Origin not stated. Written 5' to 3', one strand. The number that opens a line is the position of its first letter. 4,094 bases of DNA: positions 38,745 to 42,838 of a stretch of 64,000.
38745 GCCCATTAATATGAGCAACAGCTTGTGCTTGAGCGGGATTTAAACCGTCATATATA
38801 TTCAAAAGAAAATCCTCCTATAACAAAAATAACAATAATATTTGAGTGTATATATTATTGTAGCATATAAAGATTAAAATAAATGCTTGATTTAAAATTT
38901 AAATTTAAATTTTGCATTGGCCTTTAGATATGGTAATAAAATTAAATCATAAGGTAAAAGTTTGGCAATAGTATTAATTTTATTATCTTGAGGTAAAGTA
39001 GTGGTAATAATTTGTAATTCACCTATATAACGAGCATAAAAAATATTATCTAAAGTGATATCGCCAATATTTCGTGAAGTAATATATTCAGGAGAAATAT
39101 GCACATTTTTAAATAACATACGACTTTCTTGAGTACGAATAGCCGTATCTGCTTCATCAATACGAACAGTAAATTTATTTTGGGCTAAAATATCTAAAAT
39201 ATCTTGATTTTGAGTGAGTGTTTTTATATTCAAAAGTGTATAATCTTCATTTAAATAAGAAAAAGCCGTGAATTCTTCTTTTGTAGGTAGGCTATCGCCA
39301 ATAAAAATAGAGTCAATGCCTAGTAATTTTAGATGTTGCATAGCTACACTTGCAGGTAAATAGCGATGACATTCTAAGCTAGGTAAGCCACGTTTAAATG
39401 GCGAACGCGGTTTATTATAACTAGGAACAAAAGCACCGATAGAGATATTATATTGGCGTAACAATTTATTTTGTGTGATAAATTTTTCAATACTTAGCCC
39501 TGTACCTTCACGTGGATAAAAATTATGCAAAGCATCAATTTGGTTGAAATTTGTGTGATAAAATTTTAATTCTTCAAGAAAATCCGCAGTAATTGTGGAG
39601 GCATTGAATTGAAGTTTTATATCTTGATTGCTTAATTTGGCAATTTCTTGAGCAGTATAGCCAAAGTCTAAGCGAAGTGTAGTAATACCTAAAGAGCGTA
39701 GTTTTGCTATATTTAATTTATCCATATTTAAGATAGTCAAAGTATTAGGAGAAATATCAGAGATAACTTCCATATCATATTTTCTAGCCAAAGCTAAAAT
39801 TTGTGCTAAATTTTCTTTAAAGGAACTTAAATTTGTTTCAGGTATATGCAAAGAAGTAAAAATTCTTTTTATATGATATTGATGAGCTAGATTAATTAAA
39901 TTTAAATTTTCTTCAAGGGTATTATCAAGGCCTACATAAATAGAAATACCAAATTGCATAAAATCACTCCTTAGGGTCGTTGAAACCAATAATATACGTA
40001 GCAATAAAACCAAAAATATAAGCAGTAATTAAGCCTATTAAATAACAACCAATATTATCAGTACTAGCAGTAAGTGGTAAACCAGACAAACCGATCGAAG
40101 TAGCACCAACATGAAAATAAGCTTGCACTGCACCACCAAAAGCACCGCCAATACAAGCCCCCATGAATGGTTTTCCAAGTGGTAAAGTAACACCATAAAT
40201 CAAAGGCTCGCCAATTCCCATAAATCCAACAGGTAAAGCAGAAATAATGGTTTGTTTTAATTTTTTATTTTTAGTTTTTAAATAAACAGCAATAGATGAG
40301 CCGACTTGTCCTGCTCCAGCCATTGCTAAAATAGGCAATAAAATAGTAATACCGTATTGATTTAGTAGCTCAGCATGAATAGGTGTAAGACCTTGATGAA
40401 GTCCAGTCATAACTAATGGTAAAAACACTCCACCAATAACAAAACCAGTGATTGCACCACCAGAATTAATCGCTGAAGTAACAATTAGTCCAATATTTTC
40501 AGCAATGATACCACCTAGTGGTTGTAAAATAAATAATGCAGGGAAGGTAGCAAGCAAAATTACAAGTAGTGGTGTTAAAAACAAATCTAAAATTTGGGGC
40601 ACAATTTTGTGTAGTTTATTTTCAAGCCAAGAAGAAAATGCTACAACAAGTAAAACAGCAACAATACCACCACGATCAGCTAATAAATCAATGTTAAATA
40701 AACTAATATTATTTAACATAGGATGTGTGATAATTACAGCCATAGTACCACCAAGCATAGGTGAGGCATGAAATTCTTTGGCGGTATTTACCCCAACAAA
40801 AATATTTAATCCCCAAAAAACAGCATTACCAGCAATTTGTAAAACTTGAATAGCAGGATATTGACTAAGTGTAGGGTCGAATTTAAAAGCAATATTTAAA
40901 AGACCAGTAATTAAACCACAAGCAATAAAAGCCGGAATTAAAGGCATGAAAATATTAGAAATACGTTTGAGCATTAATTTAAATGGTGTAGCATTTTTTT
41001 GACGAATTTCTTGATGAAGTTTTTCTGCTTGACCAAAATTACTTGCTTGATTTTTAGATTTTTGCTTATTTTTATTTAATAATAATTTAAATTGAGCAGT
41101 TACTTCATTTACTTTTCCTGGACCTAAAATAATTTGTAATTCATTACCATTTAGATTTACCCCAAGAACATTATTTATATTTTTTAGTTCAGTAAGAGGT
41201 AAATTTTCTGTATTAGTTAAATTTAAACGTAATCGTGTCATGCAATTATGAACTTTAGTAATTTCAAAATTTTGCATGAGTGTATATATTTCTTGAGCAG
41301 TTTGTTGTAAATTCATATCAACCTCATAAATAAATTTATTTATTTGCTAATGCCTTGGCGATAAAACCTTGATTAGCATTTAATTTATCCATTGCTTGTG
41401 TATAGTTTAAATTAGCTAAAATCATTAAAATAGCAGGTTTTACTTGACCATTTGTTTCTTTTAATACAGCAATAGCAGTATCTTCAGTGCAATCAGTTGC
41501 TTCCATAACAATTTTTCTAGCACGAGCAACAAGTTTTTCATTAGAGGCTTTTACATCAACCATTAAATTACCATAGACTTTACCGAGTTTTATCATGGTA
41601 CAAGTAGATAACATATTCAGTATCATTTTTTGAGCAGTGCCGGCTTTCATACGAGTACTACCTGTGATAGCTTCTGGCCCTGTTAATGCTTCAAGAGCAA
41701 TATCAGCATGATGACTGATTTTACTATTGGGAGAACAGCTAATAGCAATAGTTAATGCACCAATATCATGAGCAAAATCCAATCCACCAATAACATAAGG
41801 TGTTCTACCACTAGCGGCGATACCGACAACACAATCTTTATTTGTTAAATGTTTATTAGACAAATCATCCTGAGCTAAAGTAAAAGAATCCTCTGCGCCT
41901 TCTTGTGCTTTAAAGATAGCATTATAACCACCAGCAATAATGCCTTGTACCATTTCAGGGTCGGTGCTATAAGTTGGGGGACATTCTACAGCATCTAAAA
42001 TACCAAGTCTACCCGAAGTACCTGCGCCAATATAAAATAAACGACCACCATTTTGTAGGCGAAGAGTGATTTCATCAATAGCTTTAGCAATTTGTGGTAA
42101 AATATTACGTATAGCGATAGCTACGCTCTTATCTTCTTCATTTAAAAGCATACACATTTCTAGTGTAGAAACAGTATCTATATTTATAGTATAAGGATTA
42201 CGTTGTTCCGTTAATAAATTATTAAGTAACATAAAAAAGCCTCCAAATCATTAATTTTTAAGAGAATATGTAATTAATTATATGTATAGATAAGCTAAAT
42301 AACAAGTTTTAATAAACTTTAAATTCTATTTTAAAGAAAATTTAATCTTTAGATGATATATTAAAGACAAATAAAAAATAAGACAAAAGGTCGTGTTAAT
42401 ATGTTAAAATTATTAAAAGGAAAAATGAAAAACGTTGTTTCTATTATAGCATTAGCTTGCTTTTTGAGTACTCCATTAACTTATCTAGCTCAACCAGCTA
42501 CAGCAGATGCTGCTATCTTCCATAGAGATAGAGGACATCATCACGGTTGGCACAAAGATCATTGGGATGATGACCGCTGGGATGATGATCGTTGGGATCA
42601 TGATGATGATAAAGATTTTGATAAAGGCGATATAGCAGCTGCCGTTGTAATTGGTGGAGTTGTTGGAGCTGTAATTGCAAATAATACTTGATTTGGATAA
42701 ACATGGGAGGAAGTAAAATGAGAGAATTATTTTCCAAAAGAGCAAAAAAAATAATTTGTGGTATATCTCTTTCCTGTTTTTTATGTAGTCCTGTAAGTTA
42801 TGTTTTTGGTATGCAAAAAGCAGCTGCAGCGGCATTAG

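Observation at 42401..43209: Pair of secreted Trp/Asp/His-rich proteins sharing a conserved glycine-zipper C-terminus: uncharacterised envelope system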

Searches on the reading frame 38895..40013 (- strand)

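Call 28: search_protein_families(library=pfam, proteins=[window:38895-40013:-])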
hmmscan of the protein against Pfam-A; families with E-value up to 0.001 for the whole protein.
window:38895-40013:- (373 aa): 2 families
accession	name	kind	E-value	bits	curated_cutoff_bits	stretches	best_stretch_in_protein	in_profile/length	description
PF19200.6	MupG_N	-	2.7e-71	240.3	24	1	21-252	1-236/237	6-phospho-N-acetylmuramidase, N-terminal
PF05913.16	MupG_C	-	1.2e-27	96.8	24.4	1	261-372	3-116/116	6-phospho-N-acetylmuramidase, C-terminal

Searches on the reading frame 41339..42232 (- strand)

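Call 28: search_protein_families(library=pfam, proteins=[window:41339-42232:-])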
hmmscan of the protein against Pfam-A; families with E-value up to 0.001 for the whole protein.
window:41339-42232:- (298 aa): 5 families
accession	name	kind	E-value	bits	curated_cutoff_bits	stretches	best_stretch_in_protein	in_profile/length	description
PF22645.1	GKRP_SIS_N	-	5e-21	75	27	1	47-154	1-112/113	Glucokinase regulatory protein N-terminal SIS domain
PF22198.1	GKRP_SIS_2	-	2.3e-11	44.2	27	1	47-134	6-99/191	Glucokinase regulatory protein, second SIS domain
PF01380.27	SIS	-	1.9e-10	41.1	25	1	127-208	49-128/131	SIS domain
PF20741.3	GKRP-like_C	-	7.9e-07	30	27.7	1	222-257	2-37/100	C-terminal lid domain of glucokinase regulatory protein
PF13580.11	SIS_2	-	2e-05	25.1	27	1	46-165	19-137/138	SIS domain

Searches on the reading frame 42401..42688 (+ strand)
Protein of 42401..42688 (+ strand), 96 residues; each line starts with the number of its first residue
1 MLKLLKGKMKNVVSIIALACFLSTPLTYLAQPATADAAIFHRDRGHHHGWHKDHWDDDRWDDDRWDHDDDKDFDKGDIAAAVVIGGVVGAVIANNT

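Call 3: search_protein_families(library=pfam, proteins=[window:42401-42688:+], max_evalue=10)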
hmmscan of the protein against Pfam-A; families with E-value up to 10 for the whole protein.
seq(96 aa): 0 families

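Call 4: search_protein_families(library=ncbifam, proteins=[window:42401-42688:+], max_evalue=10)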
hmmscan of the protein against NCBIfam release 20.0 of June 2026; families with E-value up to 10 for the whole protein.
seq(96 aa): 0 families

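Call 10: find_homologous_proteins(query=window:42401-42688:+, max_evalue=0.01)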
Query seq(96 aa) (96 aa): 4 proteins with E <= 0.01 among 9 candidates.
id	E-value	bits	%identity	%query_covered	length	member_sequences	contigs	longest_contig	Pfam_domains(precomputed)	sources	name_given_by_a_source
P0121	5.6e-58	211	97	100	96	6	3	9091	-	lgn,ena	-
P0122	3.1e-52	193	94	100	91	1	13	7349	-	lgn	-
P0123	3.8e-51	189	93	100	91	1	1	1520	-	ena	-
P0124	2.5e-46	174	85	64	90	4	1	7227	-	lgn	-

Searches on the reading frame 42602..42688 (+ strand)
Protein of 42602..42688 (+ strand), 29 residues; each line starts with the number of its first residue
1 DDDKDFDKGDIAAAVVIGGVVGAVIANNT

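Call 26: search_protein_families(library=pfam, proteins=[window:42602-42688:+], max_evalue=10)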
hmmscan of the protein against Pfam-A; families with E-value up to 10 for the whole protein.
seq(29 aa): 2 families
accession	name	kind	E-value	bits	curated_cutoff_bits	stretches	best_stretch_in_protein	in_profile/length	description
PF05433.20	Rick_17kDa_Anti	-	0.0021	18.3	24.2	1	9-28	22-41/43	Glycine zipper 2TM domain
PF01034.25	Syndecan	-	0.066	13.6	25.2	1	7-26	4-23/64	Syndecan domain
